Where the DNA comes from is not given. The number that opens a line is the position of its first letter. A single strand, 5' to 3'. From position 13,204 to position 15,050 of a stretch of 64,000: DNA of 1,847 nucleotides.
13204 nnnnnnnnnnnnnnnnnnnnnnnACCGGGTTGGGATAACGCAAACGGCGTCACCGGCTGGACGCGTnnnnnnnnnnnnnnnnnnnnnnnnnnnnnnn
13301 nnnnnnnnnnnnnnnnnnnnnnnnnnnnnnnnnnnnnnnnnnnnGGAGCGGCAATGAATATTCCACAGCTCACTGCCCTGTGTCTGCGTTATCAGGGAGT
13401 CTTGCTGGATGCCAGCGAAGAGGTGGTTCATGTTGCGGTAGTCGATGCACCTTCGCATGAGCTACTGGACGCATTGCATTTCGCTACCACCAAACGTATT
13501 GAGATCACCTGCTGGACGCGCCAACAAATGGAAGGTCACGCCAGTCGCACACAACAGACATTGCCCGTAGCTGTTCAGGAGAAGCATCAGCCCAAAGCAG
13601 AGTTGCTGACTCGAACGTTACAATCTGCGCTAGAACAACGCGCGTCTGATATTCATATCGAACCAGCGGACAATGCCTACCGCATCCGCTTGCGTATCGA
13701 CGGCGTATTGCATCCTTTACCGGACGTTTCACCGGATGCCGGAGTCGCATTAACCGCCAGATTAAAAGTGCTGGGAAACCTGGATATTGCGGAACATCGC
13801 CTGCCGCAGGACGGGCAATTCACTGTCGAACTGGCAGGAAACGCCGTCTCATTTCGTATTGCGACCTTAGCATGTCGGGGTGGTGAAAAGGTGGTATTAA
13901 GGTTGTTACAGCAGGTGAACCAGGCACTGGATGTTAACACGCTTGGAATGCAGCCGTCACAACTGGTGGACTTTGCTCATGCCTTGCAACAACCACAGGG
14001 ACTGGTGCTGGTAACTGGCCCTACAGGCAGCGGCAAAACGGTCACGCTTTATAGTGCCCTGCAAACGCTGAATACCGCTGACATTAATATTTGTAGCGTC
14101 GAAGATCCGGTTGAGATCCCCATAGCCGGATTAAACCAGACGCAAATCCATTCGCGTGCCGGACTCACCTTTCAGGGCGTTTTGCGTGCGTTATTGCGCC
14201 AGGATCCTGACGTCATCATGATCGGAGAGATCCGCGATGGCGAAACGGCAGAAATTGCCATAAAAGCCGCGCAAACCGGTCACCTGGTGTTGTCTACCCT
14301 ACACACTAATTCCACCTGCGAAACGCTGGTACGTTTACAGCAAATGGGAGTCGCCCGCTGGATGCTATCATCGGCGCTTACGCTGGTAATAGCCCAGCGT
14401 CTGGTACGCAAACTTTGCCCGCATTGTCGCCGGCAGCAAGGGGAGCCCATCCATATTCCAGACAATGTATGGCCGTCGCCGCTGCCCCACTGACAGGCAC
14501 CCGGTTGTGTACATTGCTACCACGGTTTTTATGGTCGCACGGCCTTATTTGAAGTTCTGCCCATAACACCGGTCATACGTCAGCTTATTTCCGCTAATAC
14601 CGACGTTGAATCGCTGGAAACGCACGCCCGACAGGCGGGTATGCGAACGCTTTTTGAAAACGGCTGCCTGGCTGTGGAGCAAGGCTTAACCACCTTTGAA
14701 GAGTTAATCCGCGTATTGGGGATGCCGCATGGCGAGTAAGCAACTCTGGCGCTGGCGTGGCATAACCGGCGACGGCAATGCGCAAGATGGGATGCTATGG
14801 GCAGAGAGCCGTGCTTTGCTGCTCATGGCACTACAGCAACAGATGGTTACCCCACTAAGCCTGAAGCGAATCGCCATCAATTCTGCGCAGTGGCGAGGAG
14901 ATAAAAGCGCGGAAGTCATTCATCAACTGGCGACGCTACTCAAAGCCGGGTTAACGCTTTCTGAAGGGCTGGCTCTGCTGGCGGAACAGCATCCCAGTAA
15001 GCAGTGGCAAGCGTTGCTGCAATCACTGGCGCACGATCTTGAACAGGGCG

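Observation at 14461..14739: In-frame TGA at codon 380 of hofB, with an intact downstream frame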

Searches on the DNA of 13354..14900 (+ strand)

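Call 4: search_dna_similar(query=window:13354-14739:+, collection=ecoli_genomes, mode=near, max_rows=40)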
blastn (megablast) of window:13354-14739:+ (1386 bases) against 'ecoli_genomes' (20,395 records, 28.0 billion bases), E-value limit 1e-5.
Records with a match: 5424; places in all: 5425; records where one place covers at least 80% of the query: 5424.
Genomes with a match: 5424 of 5426; with a place that covers at least 80% of the query: 5424. Places per genome that has any: lowest 1, median 1, highest 2. On chromosomes: 5422 places; on plasmids: 3.
Best place of each record, by identity: >=99% 1038; 95-99% 4382; 90-95% 4.
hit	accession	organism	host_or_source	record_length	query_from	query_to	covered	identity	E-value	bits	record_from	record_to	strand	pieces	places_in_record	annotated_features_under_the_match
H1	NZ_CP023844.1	Escherichia coli strain 4/1-1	Homo sapiens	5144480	1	1386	100%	100.0%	0e+0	2560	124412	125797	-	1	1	gspE: type II secretion system protein GspE | hofC: protein transport protein HofC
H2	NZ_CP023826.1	Escherichia coli strain 4/4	Homo sapiens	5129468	1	1386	100%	100.0%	0e+0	2560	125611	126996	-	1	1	gspE: type II secretion system protein GspE | hofC: protein transport protein HofC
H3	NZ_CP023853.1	Escherichia coli strain 2/0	Homo sapiens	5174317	1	1386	100%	100.0%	0e+0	2560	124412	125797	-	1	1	gspE: type II secretion system protein GspE | hofC: protein transport protein HofC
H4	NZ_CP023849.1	Escherichia coli strain 4/0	Homo sapiens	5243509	1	1386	100%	100.0%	0e+0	2560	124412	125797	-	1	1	gspE: type II secretion system protein GspE | hofC: protein transport protein HofC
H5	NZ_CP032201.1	Escherichia coli strain AR_0086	missing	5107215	1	1386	100%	100.0%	0e+0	2560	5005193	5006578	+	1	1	gspE: type II secretion system protein GspE | hofC: protein transport protein HofC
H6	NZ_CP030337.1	Escherichia coli strain AR_451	missing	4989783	1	1386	100%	100.0%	0e+0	2560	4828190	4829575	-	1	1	gspE: type II secretion system protein GspE | hofC: protein transport protein HofC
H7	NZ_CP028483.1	Escherichia coli strain E41-1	Homo sapiens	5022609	1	1386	100%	100.0%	0e+0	2560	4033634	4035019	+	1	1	gspE: type II secretion system protein GspE | hofC: protein transport protein HofC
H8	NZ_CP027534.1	Escherichia coli strain AR_0081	missing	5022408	1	1386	100%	100.0%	0e+0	2560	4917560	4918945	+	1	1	gspE: type II secretion system protein GspE | hofC: protein transport protein HofC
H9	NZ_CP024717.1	Escherichia coli strain LS4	Bos mutus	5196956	1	1386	100%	100.0%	0e+0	2560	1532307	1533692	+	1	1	gspE: type II secretion system protein GspE | hofC: protein transport protein HofC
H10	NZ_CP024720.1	Escherichia coli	Bos mutus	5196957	1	1386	100%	100.0%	0e+0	2560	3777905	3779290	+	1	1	gspE: type II secretion system protein GspE | hofC: protein transport protein HofC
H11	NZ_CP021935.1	Escherichia coli strain AR_0055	missing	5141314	1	1386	100%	100.0%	0e+0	2560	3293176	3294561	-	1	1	gspE: type II secretion system protein GspE | hofC: protein transport protein HofC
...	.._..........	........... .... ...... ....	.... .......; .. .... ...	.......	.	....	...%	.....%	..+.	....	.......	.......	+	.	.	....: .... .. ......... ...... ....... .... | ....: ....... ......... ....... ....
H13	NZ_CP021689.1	Escherichia coli strain AR_0058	missing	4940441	1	1386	100%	100.0%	0e+0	2560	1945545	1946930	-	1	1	gspE: type II secretion system protein GspE | hofC: protein transport protein HofC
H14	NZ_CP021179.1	Escherichia coli strain 81009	Homo sapiens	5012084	1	1386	100%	100.0%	0e+0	2560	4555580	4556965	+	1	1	gspE: type II secretion system protein GspE | hofC: protein transport protein HofC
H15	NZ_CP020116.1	Escherichia coli strain AR_0104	missing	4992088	1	1386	100%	100.0%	0e+0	2560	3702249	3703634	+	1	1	gspE: type II secretion system protein GspE | hofC: protein transport protein HofC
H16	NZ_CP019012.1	Escherichia coli strain Ecol_AZ161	Homo sapiens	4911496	1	1386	100%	100.0%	0e+0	2560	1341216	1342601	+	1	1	gspE: type II secretion system protein GspE | hofC: protein transport protein HofC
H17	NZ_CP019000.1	Escherichia coli strain Ecol_AZ153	Homo sapiens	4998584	1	1386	100%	100.0%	0e+0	2560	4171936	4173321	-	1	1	gspE: type II secretion system protein GspE | hofC: protein transport protein HofC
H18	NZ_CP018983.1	Escherichia coli strain Ecol_867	Homo sapiens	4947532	1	1386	100%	100.0%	0e+0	2560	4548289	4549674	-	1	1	gspE: type II secretion system protein GspE | hofC: protein transport protein HofC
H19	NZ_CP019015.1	Escherichia coli strain Ecol_AZ162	Homo sapiens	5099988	1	1386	100%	100.0%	0e+0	2560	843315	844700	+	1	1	gspE: type II secretion system protein GspE | hofC: protein transport protein HofC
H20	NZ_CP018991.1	Escherichia coli strain Ecol_AZ146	Homo sapiens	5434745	1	1386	100%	100.0%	0e+0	2560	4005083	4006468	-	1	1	gspE: type II secretion system protein GspE | hofC: protein transport protein HofC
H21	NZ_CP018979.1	Escherichia coli strain Ecol_656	Homo sapiens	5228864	1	1386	100%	100.0%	0e+0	2560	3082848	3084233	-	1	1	gspE: type II secretion system protein GspE | hofC: protein transport protein HofC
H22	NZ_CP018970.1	Escherichia coli strain Ecol_542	Homo sapiens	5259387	1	1386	100%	100.0%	0e+0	2560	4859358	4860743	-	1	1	gspE: type II secretion system protein GspE | hofC: protein transport protein HofC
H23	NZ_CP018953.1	Escherichia coli strain Ecol_276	Homo sapiens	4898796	1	1386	100%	100.0%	0e+0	2560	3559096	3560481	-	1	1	gspE: type II secretion system protein GspE | hofC: protein transport protein HofC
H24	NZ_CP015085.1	Escherichia coli O25b:H4 strain O25b:H4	Homo sapiens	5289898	1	1386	100%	100.0%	0e+0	2560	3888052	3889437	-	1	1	gspE: type II secretion system protein GspE | hofC: protein transport protein HofC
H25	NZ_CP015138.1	Escherichia coli strain Ecol_732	Homo sapiens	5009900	1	1386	100%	100.0%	0e+0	2560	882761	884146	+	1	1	gspE: type II secretion system protein GspE | hofC: protein transport protein HofC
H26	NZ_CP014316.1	Escherichia coli JJ1887 strain JJ1887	Homo sapiens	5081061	1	1386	100%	100.0%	0e+0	2560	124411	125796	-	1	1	gspE: type II secretion system protein GspE | hofC: protein transport protein HofC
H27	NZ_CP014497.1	Escherichia coli strain ZH193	Homo sapiens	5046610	1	1386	100%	100.0%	0e+0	2560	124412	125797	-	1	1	gspE: type II secretion system protein GspE | hofC: protein transport protein HofC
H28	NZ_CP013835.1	Escherichia coli strain JJ2434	Homo sapiens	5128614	1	1386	100%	100.0%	0e+0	2560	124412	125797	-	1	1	gspE: type II secretion system protein GspE | hofC: protein transport protein HofC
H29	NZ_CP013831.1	Escherichia coli strain CD306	cat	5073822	1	1386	100%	100.0%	0e+0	2560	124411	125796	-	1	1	gspE: type II secretion system protein GspE | hofC: protein transport protein HofC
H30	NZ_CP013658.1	Escherichia coli strain uk_P46212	Homo sapiens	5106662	1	1386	100%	100.0%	0e+0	2560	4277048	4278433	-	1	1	gspE: type II secretion system protein GspE | hofC: protein transport protein HofC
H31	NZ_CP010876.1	Escherichia coli strain MNCRE44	Homo sapiens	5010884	1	1386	100%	100.0%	0e+0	2560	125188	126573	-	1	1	gspE: type II secretion system protein GspE | hofC: protein transport protein HofC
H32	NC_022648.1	Escherichia coli JJ1886 strain JJ1886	-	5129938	1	1386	100%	100.0%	0e+0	2560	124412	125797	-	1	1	gspE: type II secretion system protein GspE | hofC: protein transport protein HofC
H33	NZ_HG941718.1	Escherichia coli O25b:H4-ST131 strain EC958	-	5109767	1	1386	100%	100.0%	0e+0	2560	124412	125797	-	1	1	gspE: type II secretion system protein GspE | hofC: protein transport protein HofC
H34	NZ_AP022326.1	Escherichia coli O25:H4 strain 18044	Homo sapiens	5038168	1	1386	100%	100.0%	0e+0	2560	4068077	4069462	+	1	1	gspE: type II secretion system protein GspE | hofC: protein transport protein HofC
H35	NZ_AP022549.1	Escherichia coli strain THO-015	Homo sapiens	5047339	1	1386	100%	100.0%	0e+0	2560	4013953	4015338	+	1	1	gspE: type II secretion system protein GspE | hofC: protein transport protein HofC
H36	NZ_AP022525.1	Escherichia coli strain THO-003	Homo sapiens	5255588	1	1386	100%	100.0%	0e+0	2560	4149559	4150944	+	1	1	gspE: type II secretion system protein GspE | hofC: protein transport protein HofC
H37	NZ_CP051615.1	Escherichia coli O25b:H4-ST131 strain 2017_APHA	Pig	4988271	1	1386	100%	100.0%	0e+0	2560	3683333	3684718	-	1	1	gspE: type II secretion system protein GspE | hofC: protein transport protein HofC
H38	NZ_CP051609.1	Escherichia coli O25b:H4-ST131 strain 2019_APHA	Pig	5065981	1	1386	100%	100.0%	0e+0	2560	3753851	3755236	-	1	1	gspE: type II secretion system protein GspE | hofC: protein transport protein HofC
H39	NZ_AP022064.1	Escherichia coli strain WP4-W18-ESBL-08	-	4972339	1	1386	100%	100.0%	0e+0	2560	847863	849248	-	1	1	gspE: type II secretion system protein GspE | hofC: protein transport protein HofC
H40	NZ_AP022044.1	Escherichia coli strain WP4-S17-ESBL-03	-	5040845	1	1386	100%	100.0%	0e+0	2560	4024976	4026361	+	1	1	gspE: type II secretion system protein GspE | hofC: protein transport protein HofC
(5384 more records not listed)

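Call 5: get_annotated_region(hit=H33, flank=3000)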
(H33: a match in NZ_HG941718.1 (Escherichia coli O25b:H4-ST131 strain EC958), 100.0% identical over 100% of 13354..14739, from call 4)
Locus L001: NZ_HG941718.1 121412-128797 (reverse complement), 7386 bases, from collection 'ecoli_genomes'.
description: Escherichia coli O25b:H4-ST131 strain EC958 chromosome I, complete sequence
organism: Escherichia coli O25b:H4-ST131 strain EC958 (NCBI taxid 941322)
replicon: chromosome; assembly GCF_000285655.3
host: -; source: -; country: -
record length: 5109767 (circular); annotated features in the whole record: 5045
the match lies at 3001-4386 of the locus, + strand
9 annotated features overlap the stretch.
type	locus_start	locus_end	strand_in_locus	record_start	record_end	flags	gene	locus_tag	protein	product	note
CDS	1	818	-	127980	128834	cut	ampE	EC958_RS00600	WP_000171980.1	beta-lactamase regulator AmpE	-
CDS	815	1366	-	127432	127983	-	ampD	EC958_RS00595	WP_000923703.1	1,6-anhydro-N-acetylmuramyl-L-alanine amidase AmpD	-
CDS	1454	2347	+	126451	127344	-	nadC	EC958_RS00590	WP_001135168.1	carboxylating nicotinate-nucleotide diphosphorylase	-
CDS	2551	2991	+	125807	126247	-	ppdD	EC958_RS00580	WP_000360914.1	prepilin peptidase-dependent pilin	-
CDS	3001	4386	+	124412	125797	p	gspE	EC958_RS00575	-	type II secretion system protein GspE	internal stop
CDS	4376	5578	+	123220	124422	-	hofC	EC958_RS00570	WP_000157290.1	protein transport protein HofC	-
CDS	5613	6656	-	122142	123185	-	guaC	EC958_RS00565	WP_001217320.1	GMP reductase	-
CDS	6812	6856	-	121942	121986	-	-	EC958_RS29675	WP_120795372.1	protein YacM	-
CDS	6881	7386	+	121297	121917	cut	coaE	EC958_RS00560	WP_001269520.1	dephospho-CoA kinase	Dephospho-CoA kinase (CoaE) performs the final step in coenzyme A biosynthesis.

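Call 6: get_annotated_region(hit=H32, flank=1500)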
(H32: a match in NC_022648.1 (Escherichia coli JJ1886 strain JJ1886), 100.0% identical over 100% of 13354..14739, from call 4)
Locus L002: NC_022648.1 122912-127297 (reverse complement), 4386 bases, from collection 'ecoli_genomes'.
description: Escherichia coli JJ1886, complete sequence
organism: Escherichia coli JJ1886 strain JJ1886 (NCBI taxid 1355100)
replicon: chromosome; assembly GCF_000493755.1
host: -; source: -; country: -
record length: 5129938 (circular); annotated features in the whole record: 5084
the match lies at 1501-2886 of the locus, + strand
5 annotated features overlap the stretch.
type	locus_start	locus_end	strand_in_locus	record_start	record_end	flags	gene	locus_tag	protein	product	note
CDS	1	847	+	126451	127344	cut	nadC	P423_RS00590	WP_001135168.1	carboxylating nicotinate-nucleotide diphosphorylase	-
CDS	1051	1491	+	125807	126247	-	ppdD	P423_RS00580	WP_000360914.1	prepilin peptidase-dependent pilin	-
CDS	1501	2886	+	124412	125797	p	gspE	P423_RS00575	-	type II secretion system protein GspE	internal stop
CDS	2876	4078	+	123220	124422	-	hofC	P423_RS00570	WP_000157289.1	protein transport protein HofC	-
CDS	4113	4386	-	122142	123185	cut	guaC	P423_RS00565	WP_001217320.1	GMP reductase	-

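Call 7: search_dna_similar(query=window:14453-14533:+, collection=ecoli_genomes, mode=near, max_rows=60, rows=spread)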
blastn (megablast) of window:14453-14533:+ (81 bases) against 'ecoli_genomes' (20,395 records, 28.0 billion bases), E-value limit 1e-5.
Records with a match: 5313; places in all: 5313; records where one place covers at least 80% of the query: 5313.
Genomes with a match: 5313 of 5426; with a place that covers at least 80% of the query: 5313. Places per genome that has any: lowest 1, median 1, highest 1. On chromosomes: 5310 places; on plasmids: 3.
Best place of each record, by identity: >=99% 362; 95-99% 4802; 90-95% 149.
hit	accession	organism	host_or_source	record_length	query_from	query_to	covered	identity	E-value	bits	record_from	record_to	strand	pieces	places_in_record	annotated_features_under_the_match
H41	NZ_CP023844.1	Escherichia coli strain 4/1-1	Homo sapiens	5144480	1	81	100%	100.0%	6e-34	150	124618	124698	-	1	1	gspE: type II secretion system protein GspE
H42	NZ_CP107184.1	Escherichia coli strain R3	human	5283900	1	81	100%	100.0%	6e-34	150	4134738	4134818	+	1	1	gspE: type II secretion system protein GspE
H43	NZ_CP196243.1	Escherichia coli strain AH19F006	Homo sapiens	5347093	1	81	100%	100.0%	6e-34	150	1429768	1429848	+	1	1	gspE: type II secretion system protein GspE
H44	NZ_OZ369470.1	Escherichia coli strain Esc11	not applicable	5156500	1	81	100%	100.0%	6e-34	150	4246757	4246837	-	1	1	gspE: type II secretion system protein GspE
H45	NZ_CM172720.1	Escherichia coli strain FCI29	Homo sapiens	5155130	1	81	100%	100.0%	6e-34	150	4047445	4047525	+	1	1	gspE: type II secretion system protein GspE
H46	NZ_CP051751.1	Escherichia coli strain SCU-301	Homo sapiens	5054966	1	81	100%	98.8%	3e-32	145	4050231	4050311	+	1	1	gspE: type II secretion system protein GspE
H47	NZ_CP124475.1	Escherichia coli strain AVS0969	wastewater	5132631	1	81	100%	98.8%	3e-32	145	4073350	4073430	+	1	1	gspE: type II secretion system protein GspE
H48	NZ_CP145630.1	Escherichia coli strain S1-SRL-01-C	Homo sapiens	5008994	1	81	100%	98.8%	3e-32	145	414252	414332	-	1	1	gspE: type II secretion system protein GspE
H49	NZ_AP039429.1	Escherichia coli strain EC332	Gallus gallus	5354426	1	81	100%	98.8%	3e-32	145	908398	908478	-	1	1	gspE: type II secretion system protein GspE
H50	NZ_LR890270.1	Escherichia coli strain MINF_7C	Homo sapiens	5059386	1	81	100%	98.8%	3e-32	145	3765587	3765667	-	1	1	gspE: type II secretion system protein GspE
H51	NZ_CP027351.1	Escherichia coli strain 2014C-3655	missing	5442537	1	81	100%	97.5%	1e-30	139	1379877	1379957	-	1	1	gspE: type II secretion system protein GspE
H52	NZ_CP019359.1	Escherichia coli strain XH990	Homo sapiens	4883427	1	81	100%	97.5%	1e-30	139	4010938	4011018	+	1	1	gspE: type II secretion system protein GspE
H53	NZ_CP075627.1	Escherichia coli strain P15-385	Homo sapiens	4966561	1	81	100%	97.5%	1e-30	139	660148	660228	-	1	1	gspE: type II secretion system protein GspE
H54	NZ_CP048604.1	Escherichia coli strain PapRG-06-3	Papio papio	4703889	1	81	100%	97.5%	1e-30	139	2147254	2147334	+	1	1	gspE: type II secretion system protein GspE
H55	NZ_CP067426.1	Escherichia coli O22:H8 strain 154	Rectal swab of live bovine cattle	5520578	1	81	100%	97.5%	1e-30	139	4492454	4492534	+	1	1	gspE: type II secretion system protein GspE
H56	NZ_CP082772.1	Escherichia coli O2:H1 strain HM670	Homo sapiens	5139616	1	81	100%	97.5%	1e-30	139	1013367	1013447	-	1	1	gspE: type II secretion system protein GspE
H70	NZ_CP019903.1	Escherichia coli strain MDR_56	Homo sapiens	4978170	1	81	100%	96.3%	6e-29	134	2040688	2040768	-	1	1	gspE: type II secretion system protein GspE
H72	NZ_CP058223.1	Escherichia coli strain 550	Homo sapiens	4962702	1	81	100%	95.1%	3e-27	128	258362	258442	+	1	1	gspE: type II secretion system protein GspE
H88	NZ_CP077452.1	Escherichia coli O111:H8 strain 8234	Homo sapiens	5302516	3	81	98%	97.5%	2e-29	135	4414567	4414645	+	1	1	gspE: type II secretion system protein GspE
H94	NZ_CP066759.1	Escherichia coli O157:H7 strain ECP19-198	missing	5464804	3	81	98%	96.2%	8e-28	130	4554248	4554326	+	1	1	gspE: type II secretion system protein GspE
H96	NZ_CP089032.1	Escherichia coli O157:H7 strain 6535WT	Homo sapiens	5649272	3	81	98%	96.2%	8e-28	130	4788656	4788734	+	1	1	gspE: type II secretion system protein GspE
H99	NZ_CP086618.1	Escherichia coli strain RIVM_C039227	Homo sapiens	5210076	1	81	100%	90.1%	1e-20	106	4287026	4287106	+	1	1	gspE: type II secretion system protein GspE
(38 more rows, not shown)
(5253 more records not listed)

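Call 10: get_annotated_region(hit=H46, flank=1400)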
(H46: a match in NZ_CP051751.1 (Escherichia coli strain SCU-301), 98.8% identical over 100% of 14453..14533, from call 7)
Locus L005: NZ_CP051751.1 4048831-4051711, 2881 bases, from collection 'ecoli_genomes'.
description: Escherichia coli strain SCU-301 chromosome, complete genome
organism: Escherichia coli strain SCU-301 (NCBI taxid 562)
replicon: chromosome; assembly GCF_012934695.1
host: Homo sapiens; source: rectal swab from healthy college student; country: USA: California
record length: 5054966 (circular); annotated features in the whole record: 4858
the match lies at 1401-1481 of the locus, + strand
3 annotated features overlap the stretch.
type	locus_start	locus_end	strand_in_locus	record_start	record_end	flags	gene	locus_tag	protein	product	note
CDS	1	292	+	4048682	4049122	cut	ppdD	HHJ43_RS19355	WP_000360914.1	prepilin peptidase-dependent pilin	-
CDS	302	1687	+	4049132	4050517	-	gspE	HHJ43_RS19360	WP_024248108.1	type II secretion system protein GspE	-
CDS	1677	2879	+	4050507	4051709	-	hofC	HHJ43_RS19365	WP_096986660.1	protein transport protein HofC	-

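Call 11: get_annotated_region(hit=H49, flank=1400)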
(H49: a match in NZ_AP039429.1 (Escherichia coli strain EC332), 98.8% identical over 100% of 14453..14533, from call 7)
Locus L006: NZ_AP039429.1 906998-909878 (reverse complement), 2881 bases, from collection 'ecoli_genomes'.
description: Escherichia coli strain EC332 chromosome, complete genome
organism: Escherichia coli strain EC332 (NCBI taxid 562)
replicon: chromosome; assembly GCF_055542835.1
host: Gallus gallus; source: meat of Gallus gallus; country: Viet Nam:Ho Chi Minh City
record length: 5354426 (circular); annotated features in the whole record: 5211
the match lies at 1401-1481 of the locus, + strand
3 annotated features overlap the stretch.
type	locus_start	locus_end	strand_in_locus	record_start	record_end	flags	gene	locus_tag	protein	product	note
CDS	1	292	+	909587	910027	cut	ppdD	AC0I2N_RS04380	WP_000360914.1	prepilin peptidase-dependent pilin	-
CDS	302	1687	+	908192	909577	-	gspE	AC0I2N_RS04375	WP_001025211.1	type II secretion system protein GspE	-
CDS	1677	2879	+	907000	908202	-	hofC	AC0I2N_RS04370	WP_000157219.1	protein transport protein HofC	-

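Call 12: get_annotated_region(hit=H99, flank=1400)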
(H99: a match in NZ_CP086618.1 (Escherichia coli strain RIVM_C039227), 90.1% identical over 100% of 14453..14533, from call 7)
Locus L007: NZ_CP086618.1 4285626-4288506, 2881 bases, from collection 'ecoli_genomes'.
description: Escherichia coli strain RIVM_C039227 chromosome, complete genome
organism: Escherichia coli strain RIVM_C039227 (NCBI taxid 562)
replicon: chromosome; assembly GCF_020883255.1
host: Homo sapiens; source: -; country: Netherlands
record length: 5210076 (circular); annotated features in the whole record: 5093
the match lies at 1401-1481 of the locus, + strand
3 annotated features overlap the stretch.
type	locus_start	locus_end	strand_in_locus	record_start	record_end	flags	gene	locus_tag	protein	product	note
CDS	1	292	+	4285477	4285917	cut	ppdD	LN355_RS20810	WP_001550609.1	prepilin peptidase-dependent pilin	-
CDS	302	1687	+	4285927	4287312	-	gspE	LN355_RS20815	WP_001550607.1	type II secretion system protein GspE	-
CDS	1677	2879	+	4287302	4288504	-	hofC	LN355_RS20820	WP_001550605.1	protein transport protein HofC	-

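Call 24: search_rna_families(source=window, start=14200, end=14900, threshold=evalue, max_evalue=10)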
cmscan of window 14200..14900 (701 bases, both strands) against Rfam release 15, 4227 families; matches with E-value up to 10: 0.
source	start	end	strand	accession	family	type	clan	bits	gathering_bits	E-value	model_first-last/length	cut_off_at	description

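Call 65: get_annotated_region(hit=H51, flank=50)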
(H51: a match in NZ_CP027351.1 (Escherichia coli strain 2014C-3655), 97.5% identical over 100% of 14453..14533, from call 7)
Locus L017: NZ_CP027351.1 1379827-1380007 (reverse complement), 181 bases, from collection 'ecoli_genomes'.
description: Escherichia coli strain 2014C-3655 chromosome, complete genome
organism: Escherichia coli strain 2014C-3655 (NCBI taxid 562)
replicon: chromosome; assembly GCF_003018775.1
host: missing; source: missing; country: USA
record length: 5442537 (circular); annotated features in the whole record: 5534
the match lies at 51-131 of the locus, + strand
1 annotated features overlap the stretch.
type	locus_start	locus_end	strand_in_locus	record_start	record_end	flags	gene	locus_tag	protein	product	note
CDS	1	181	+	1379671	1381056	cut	gspE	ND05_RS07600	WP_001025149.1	type II secretion system protein GspE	-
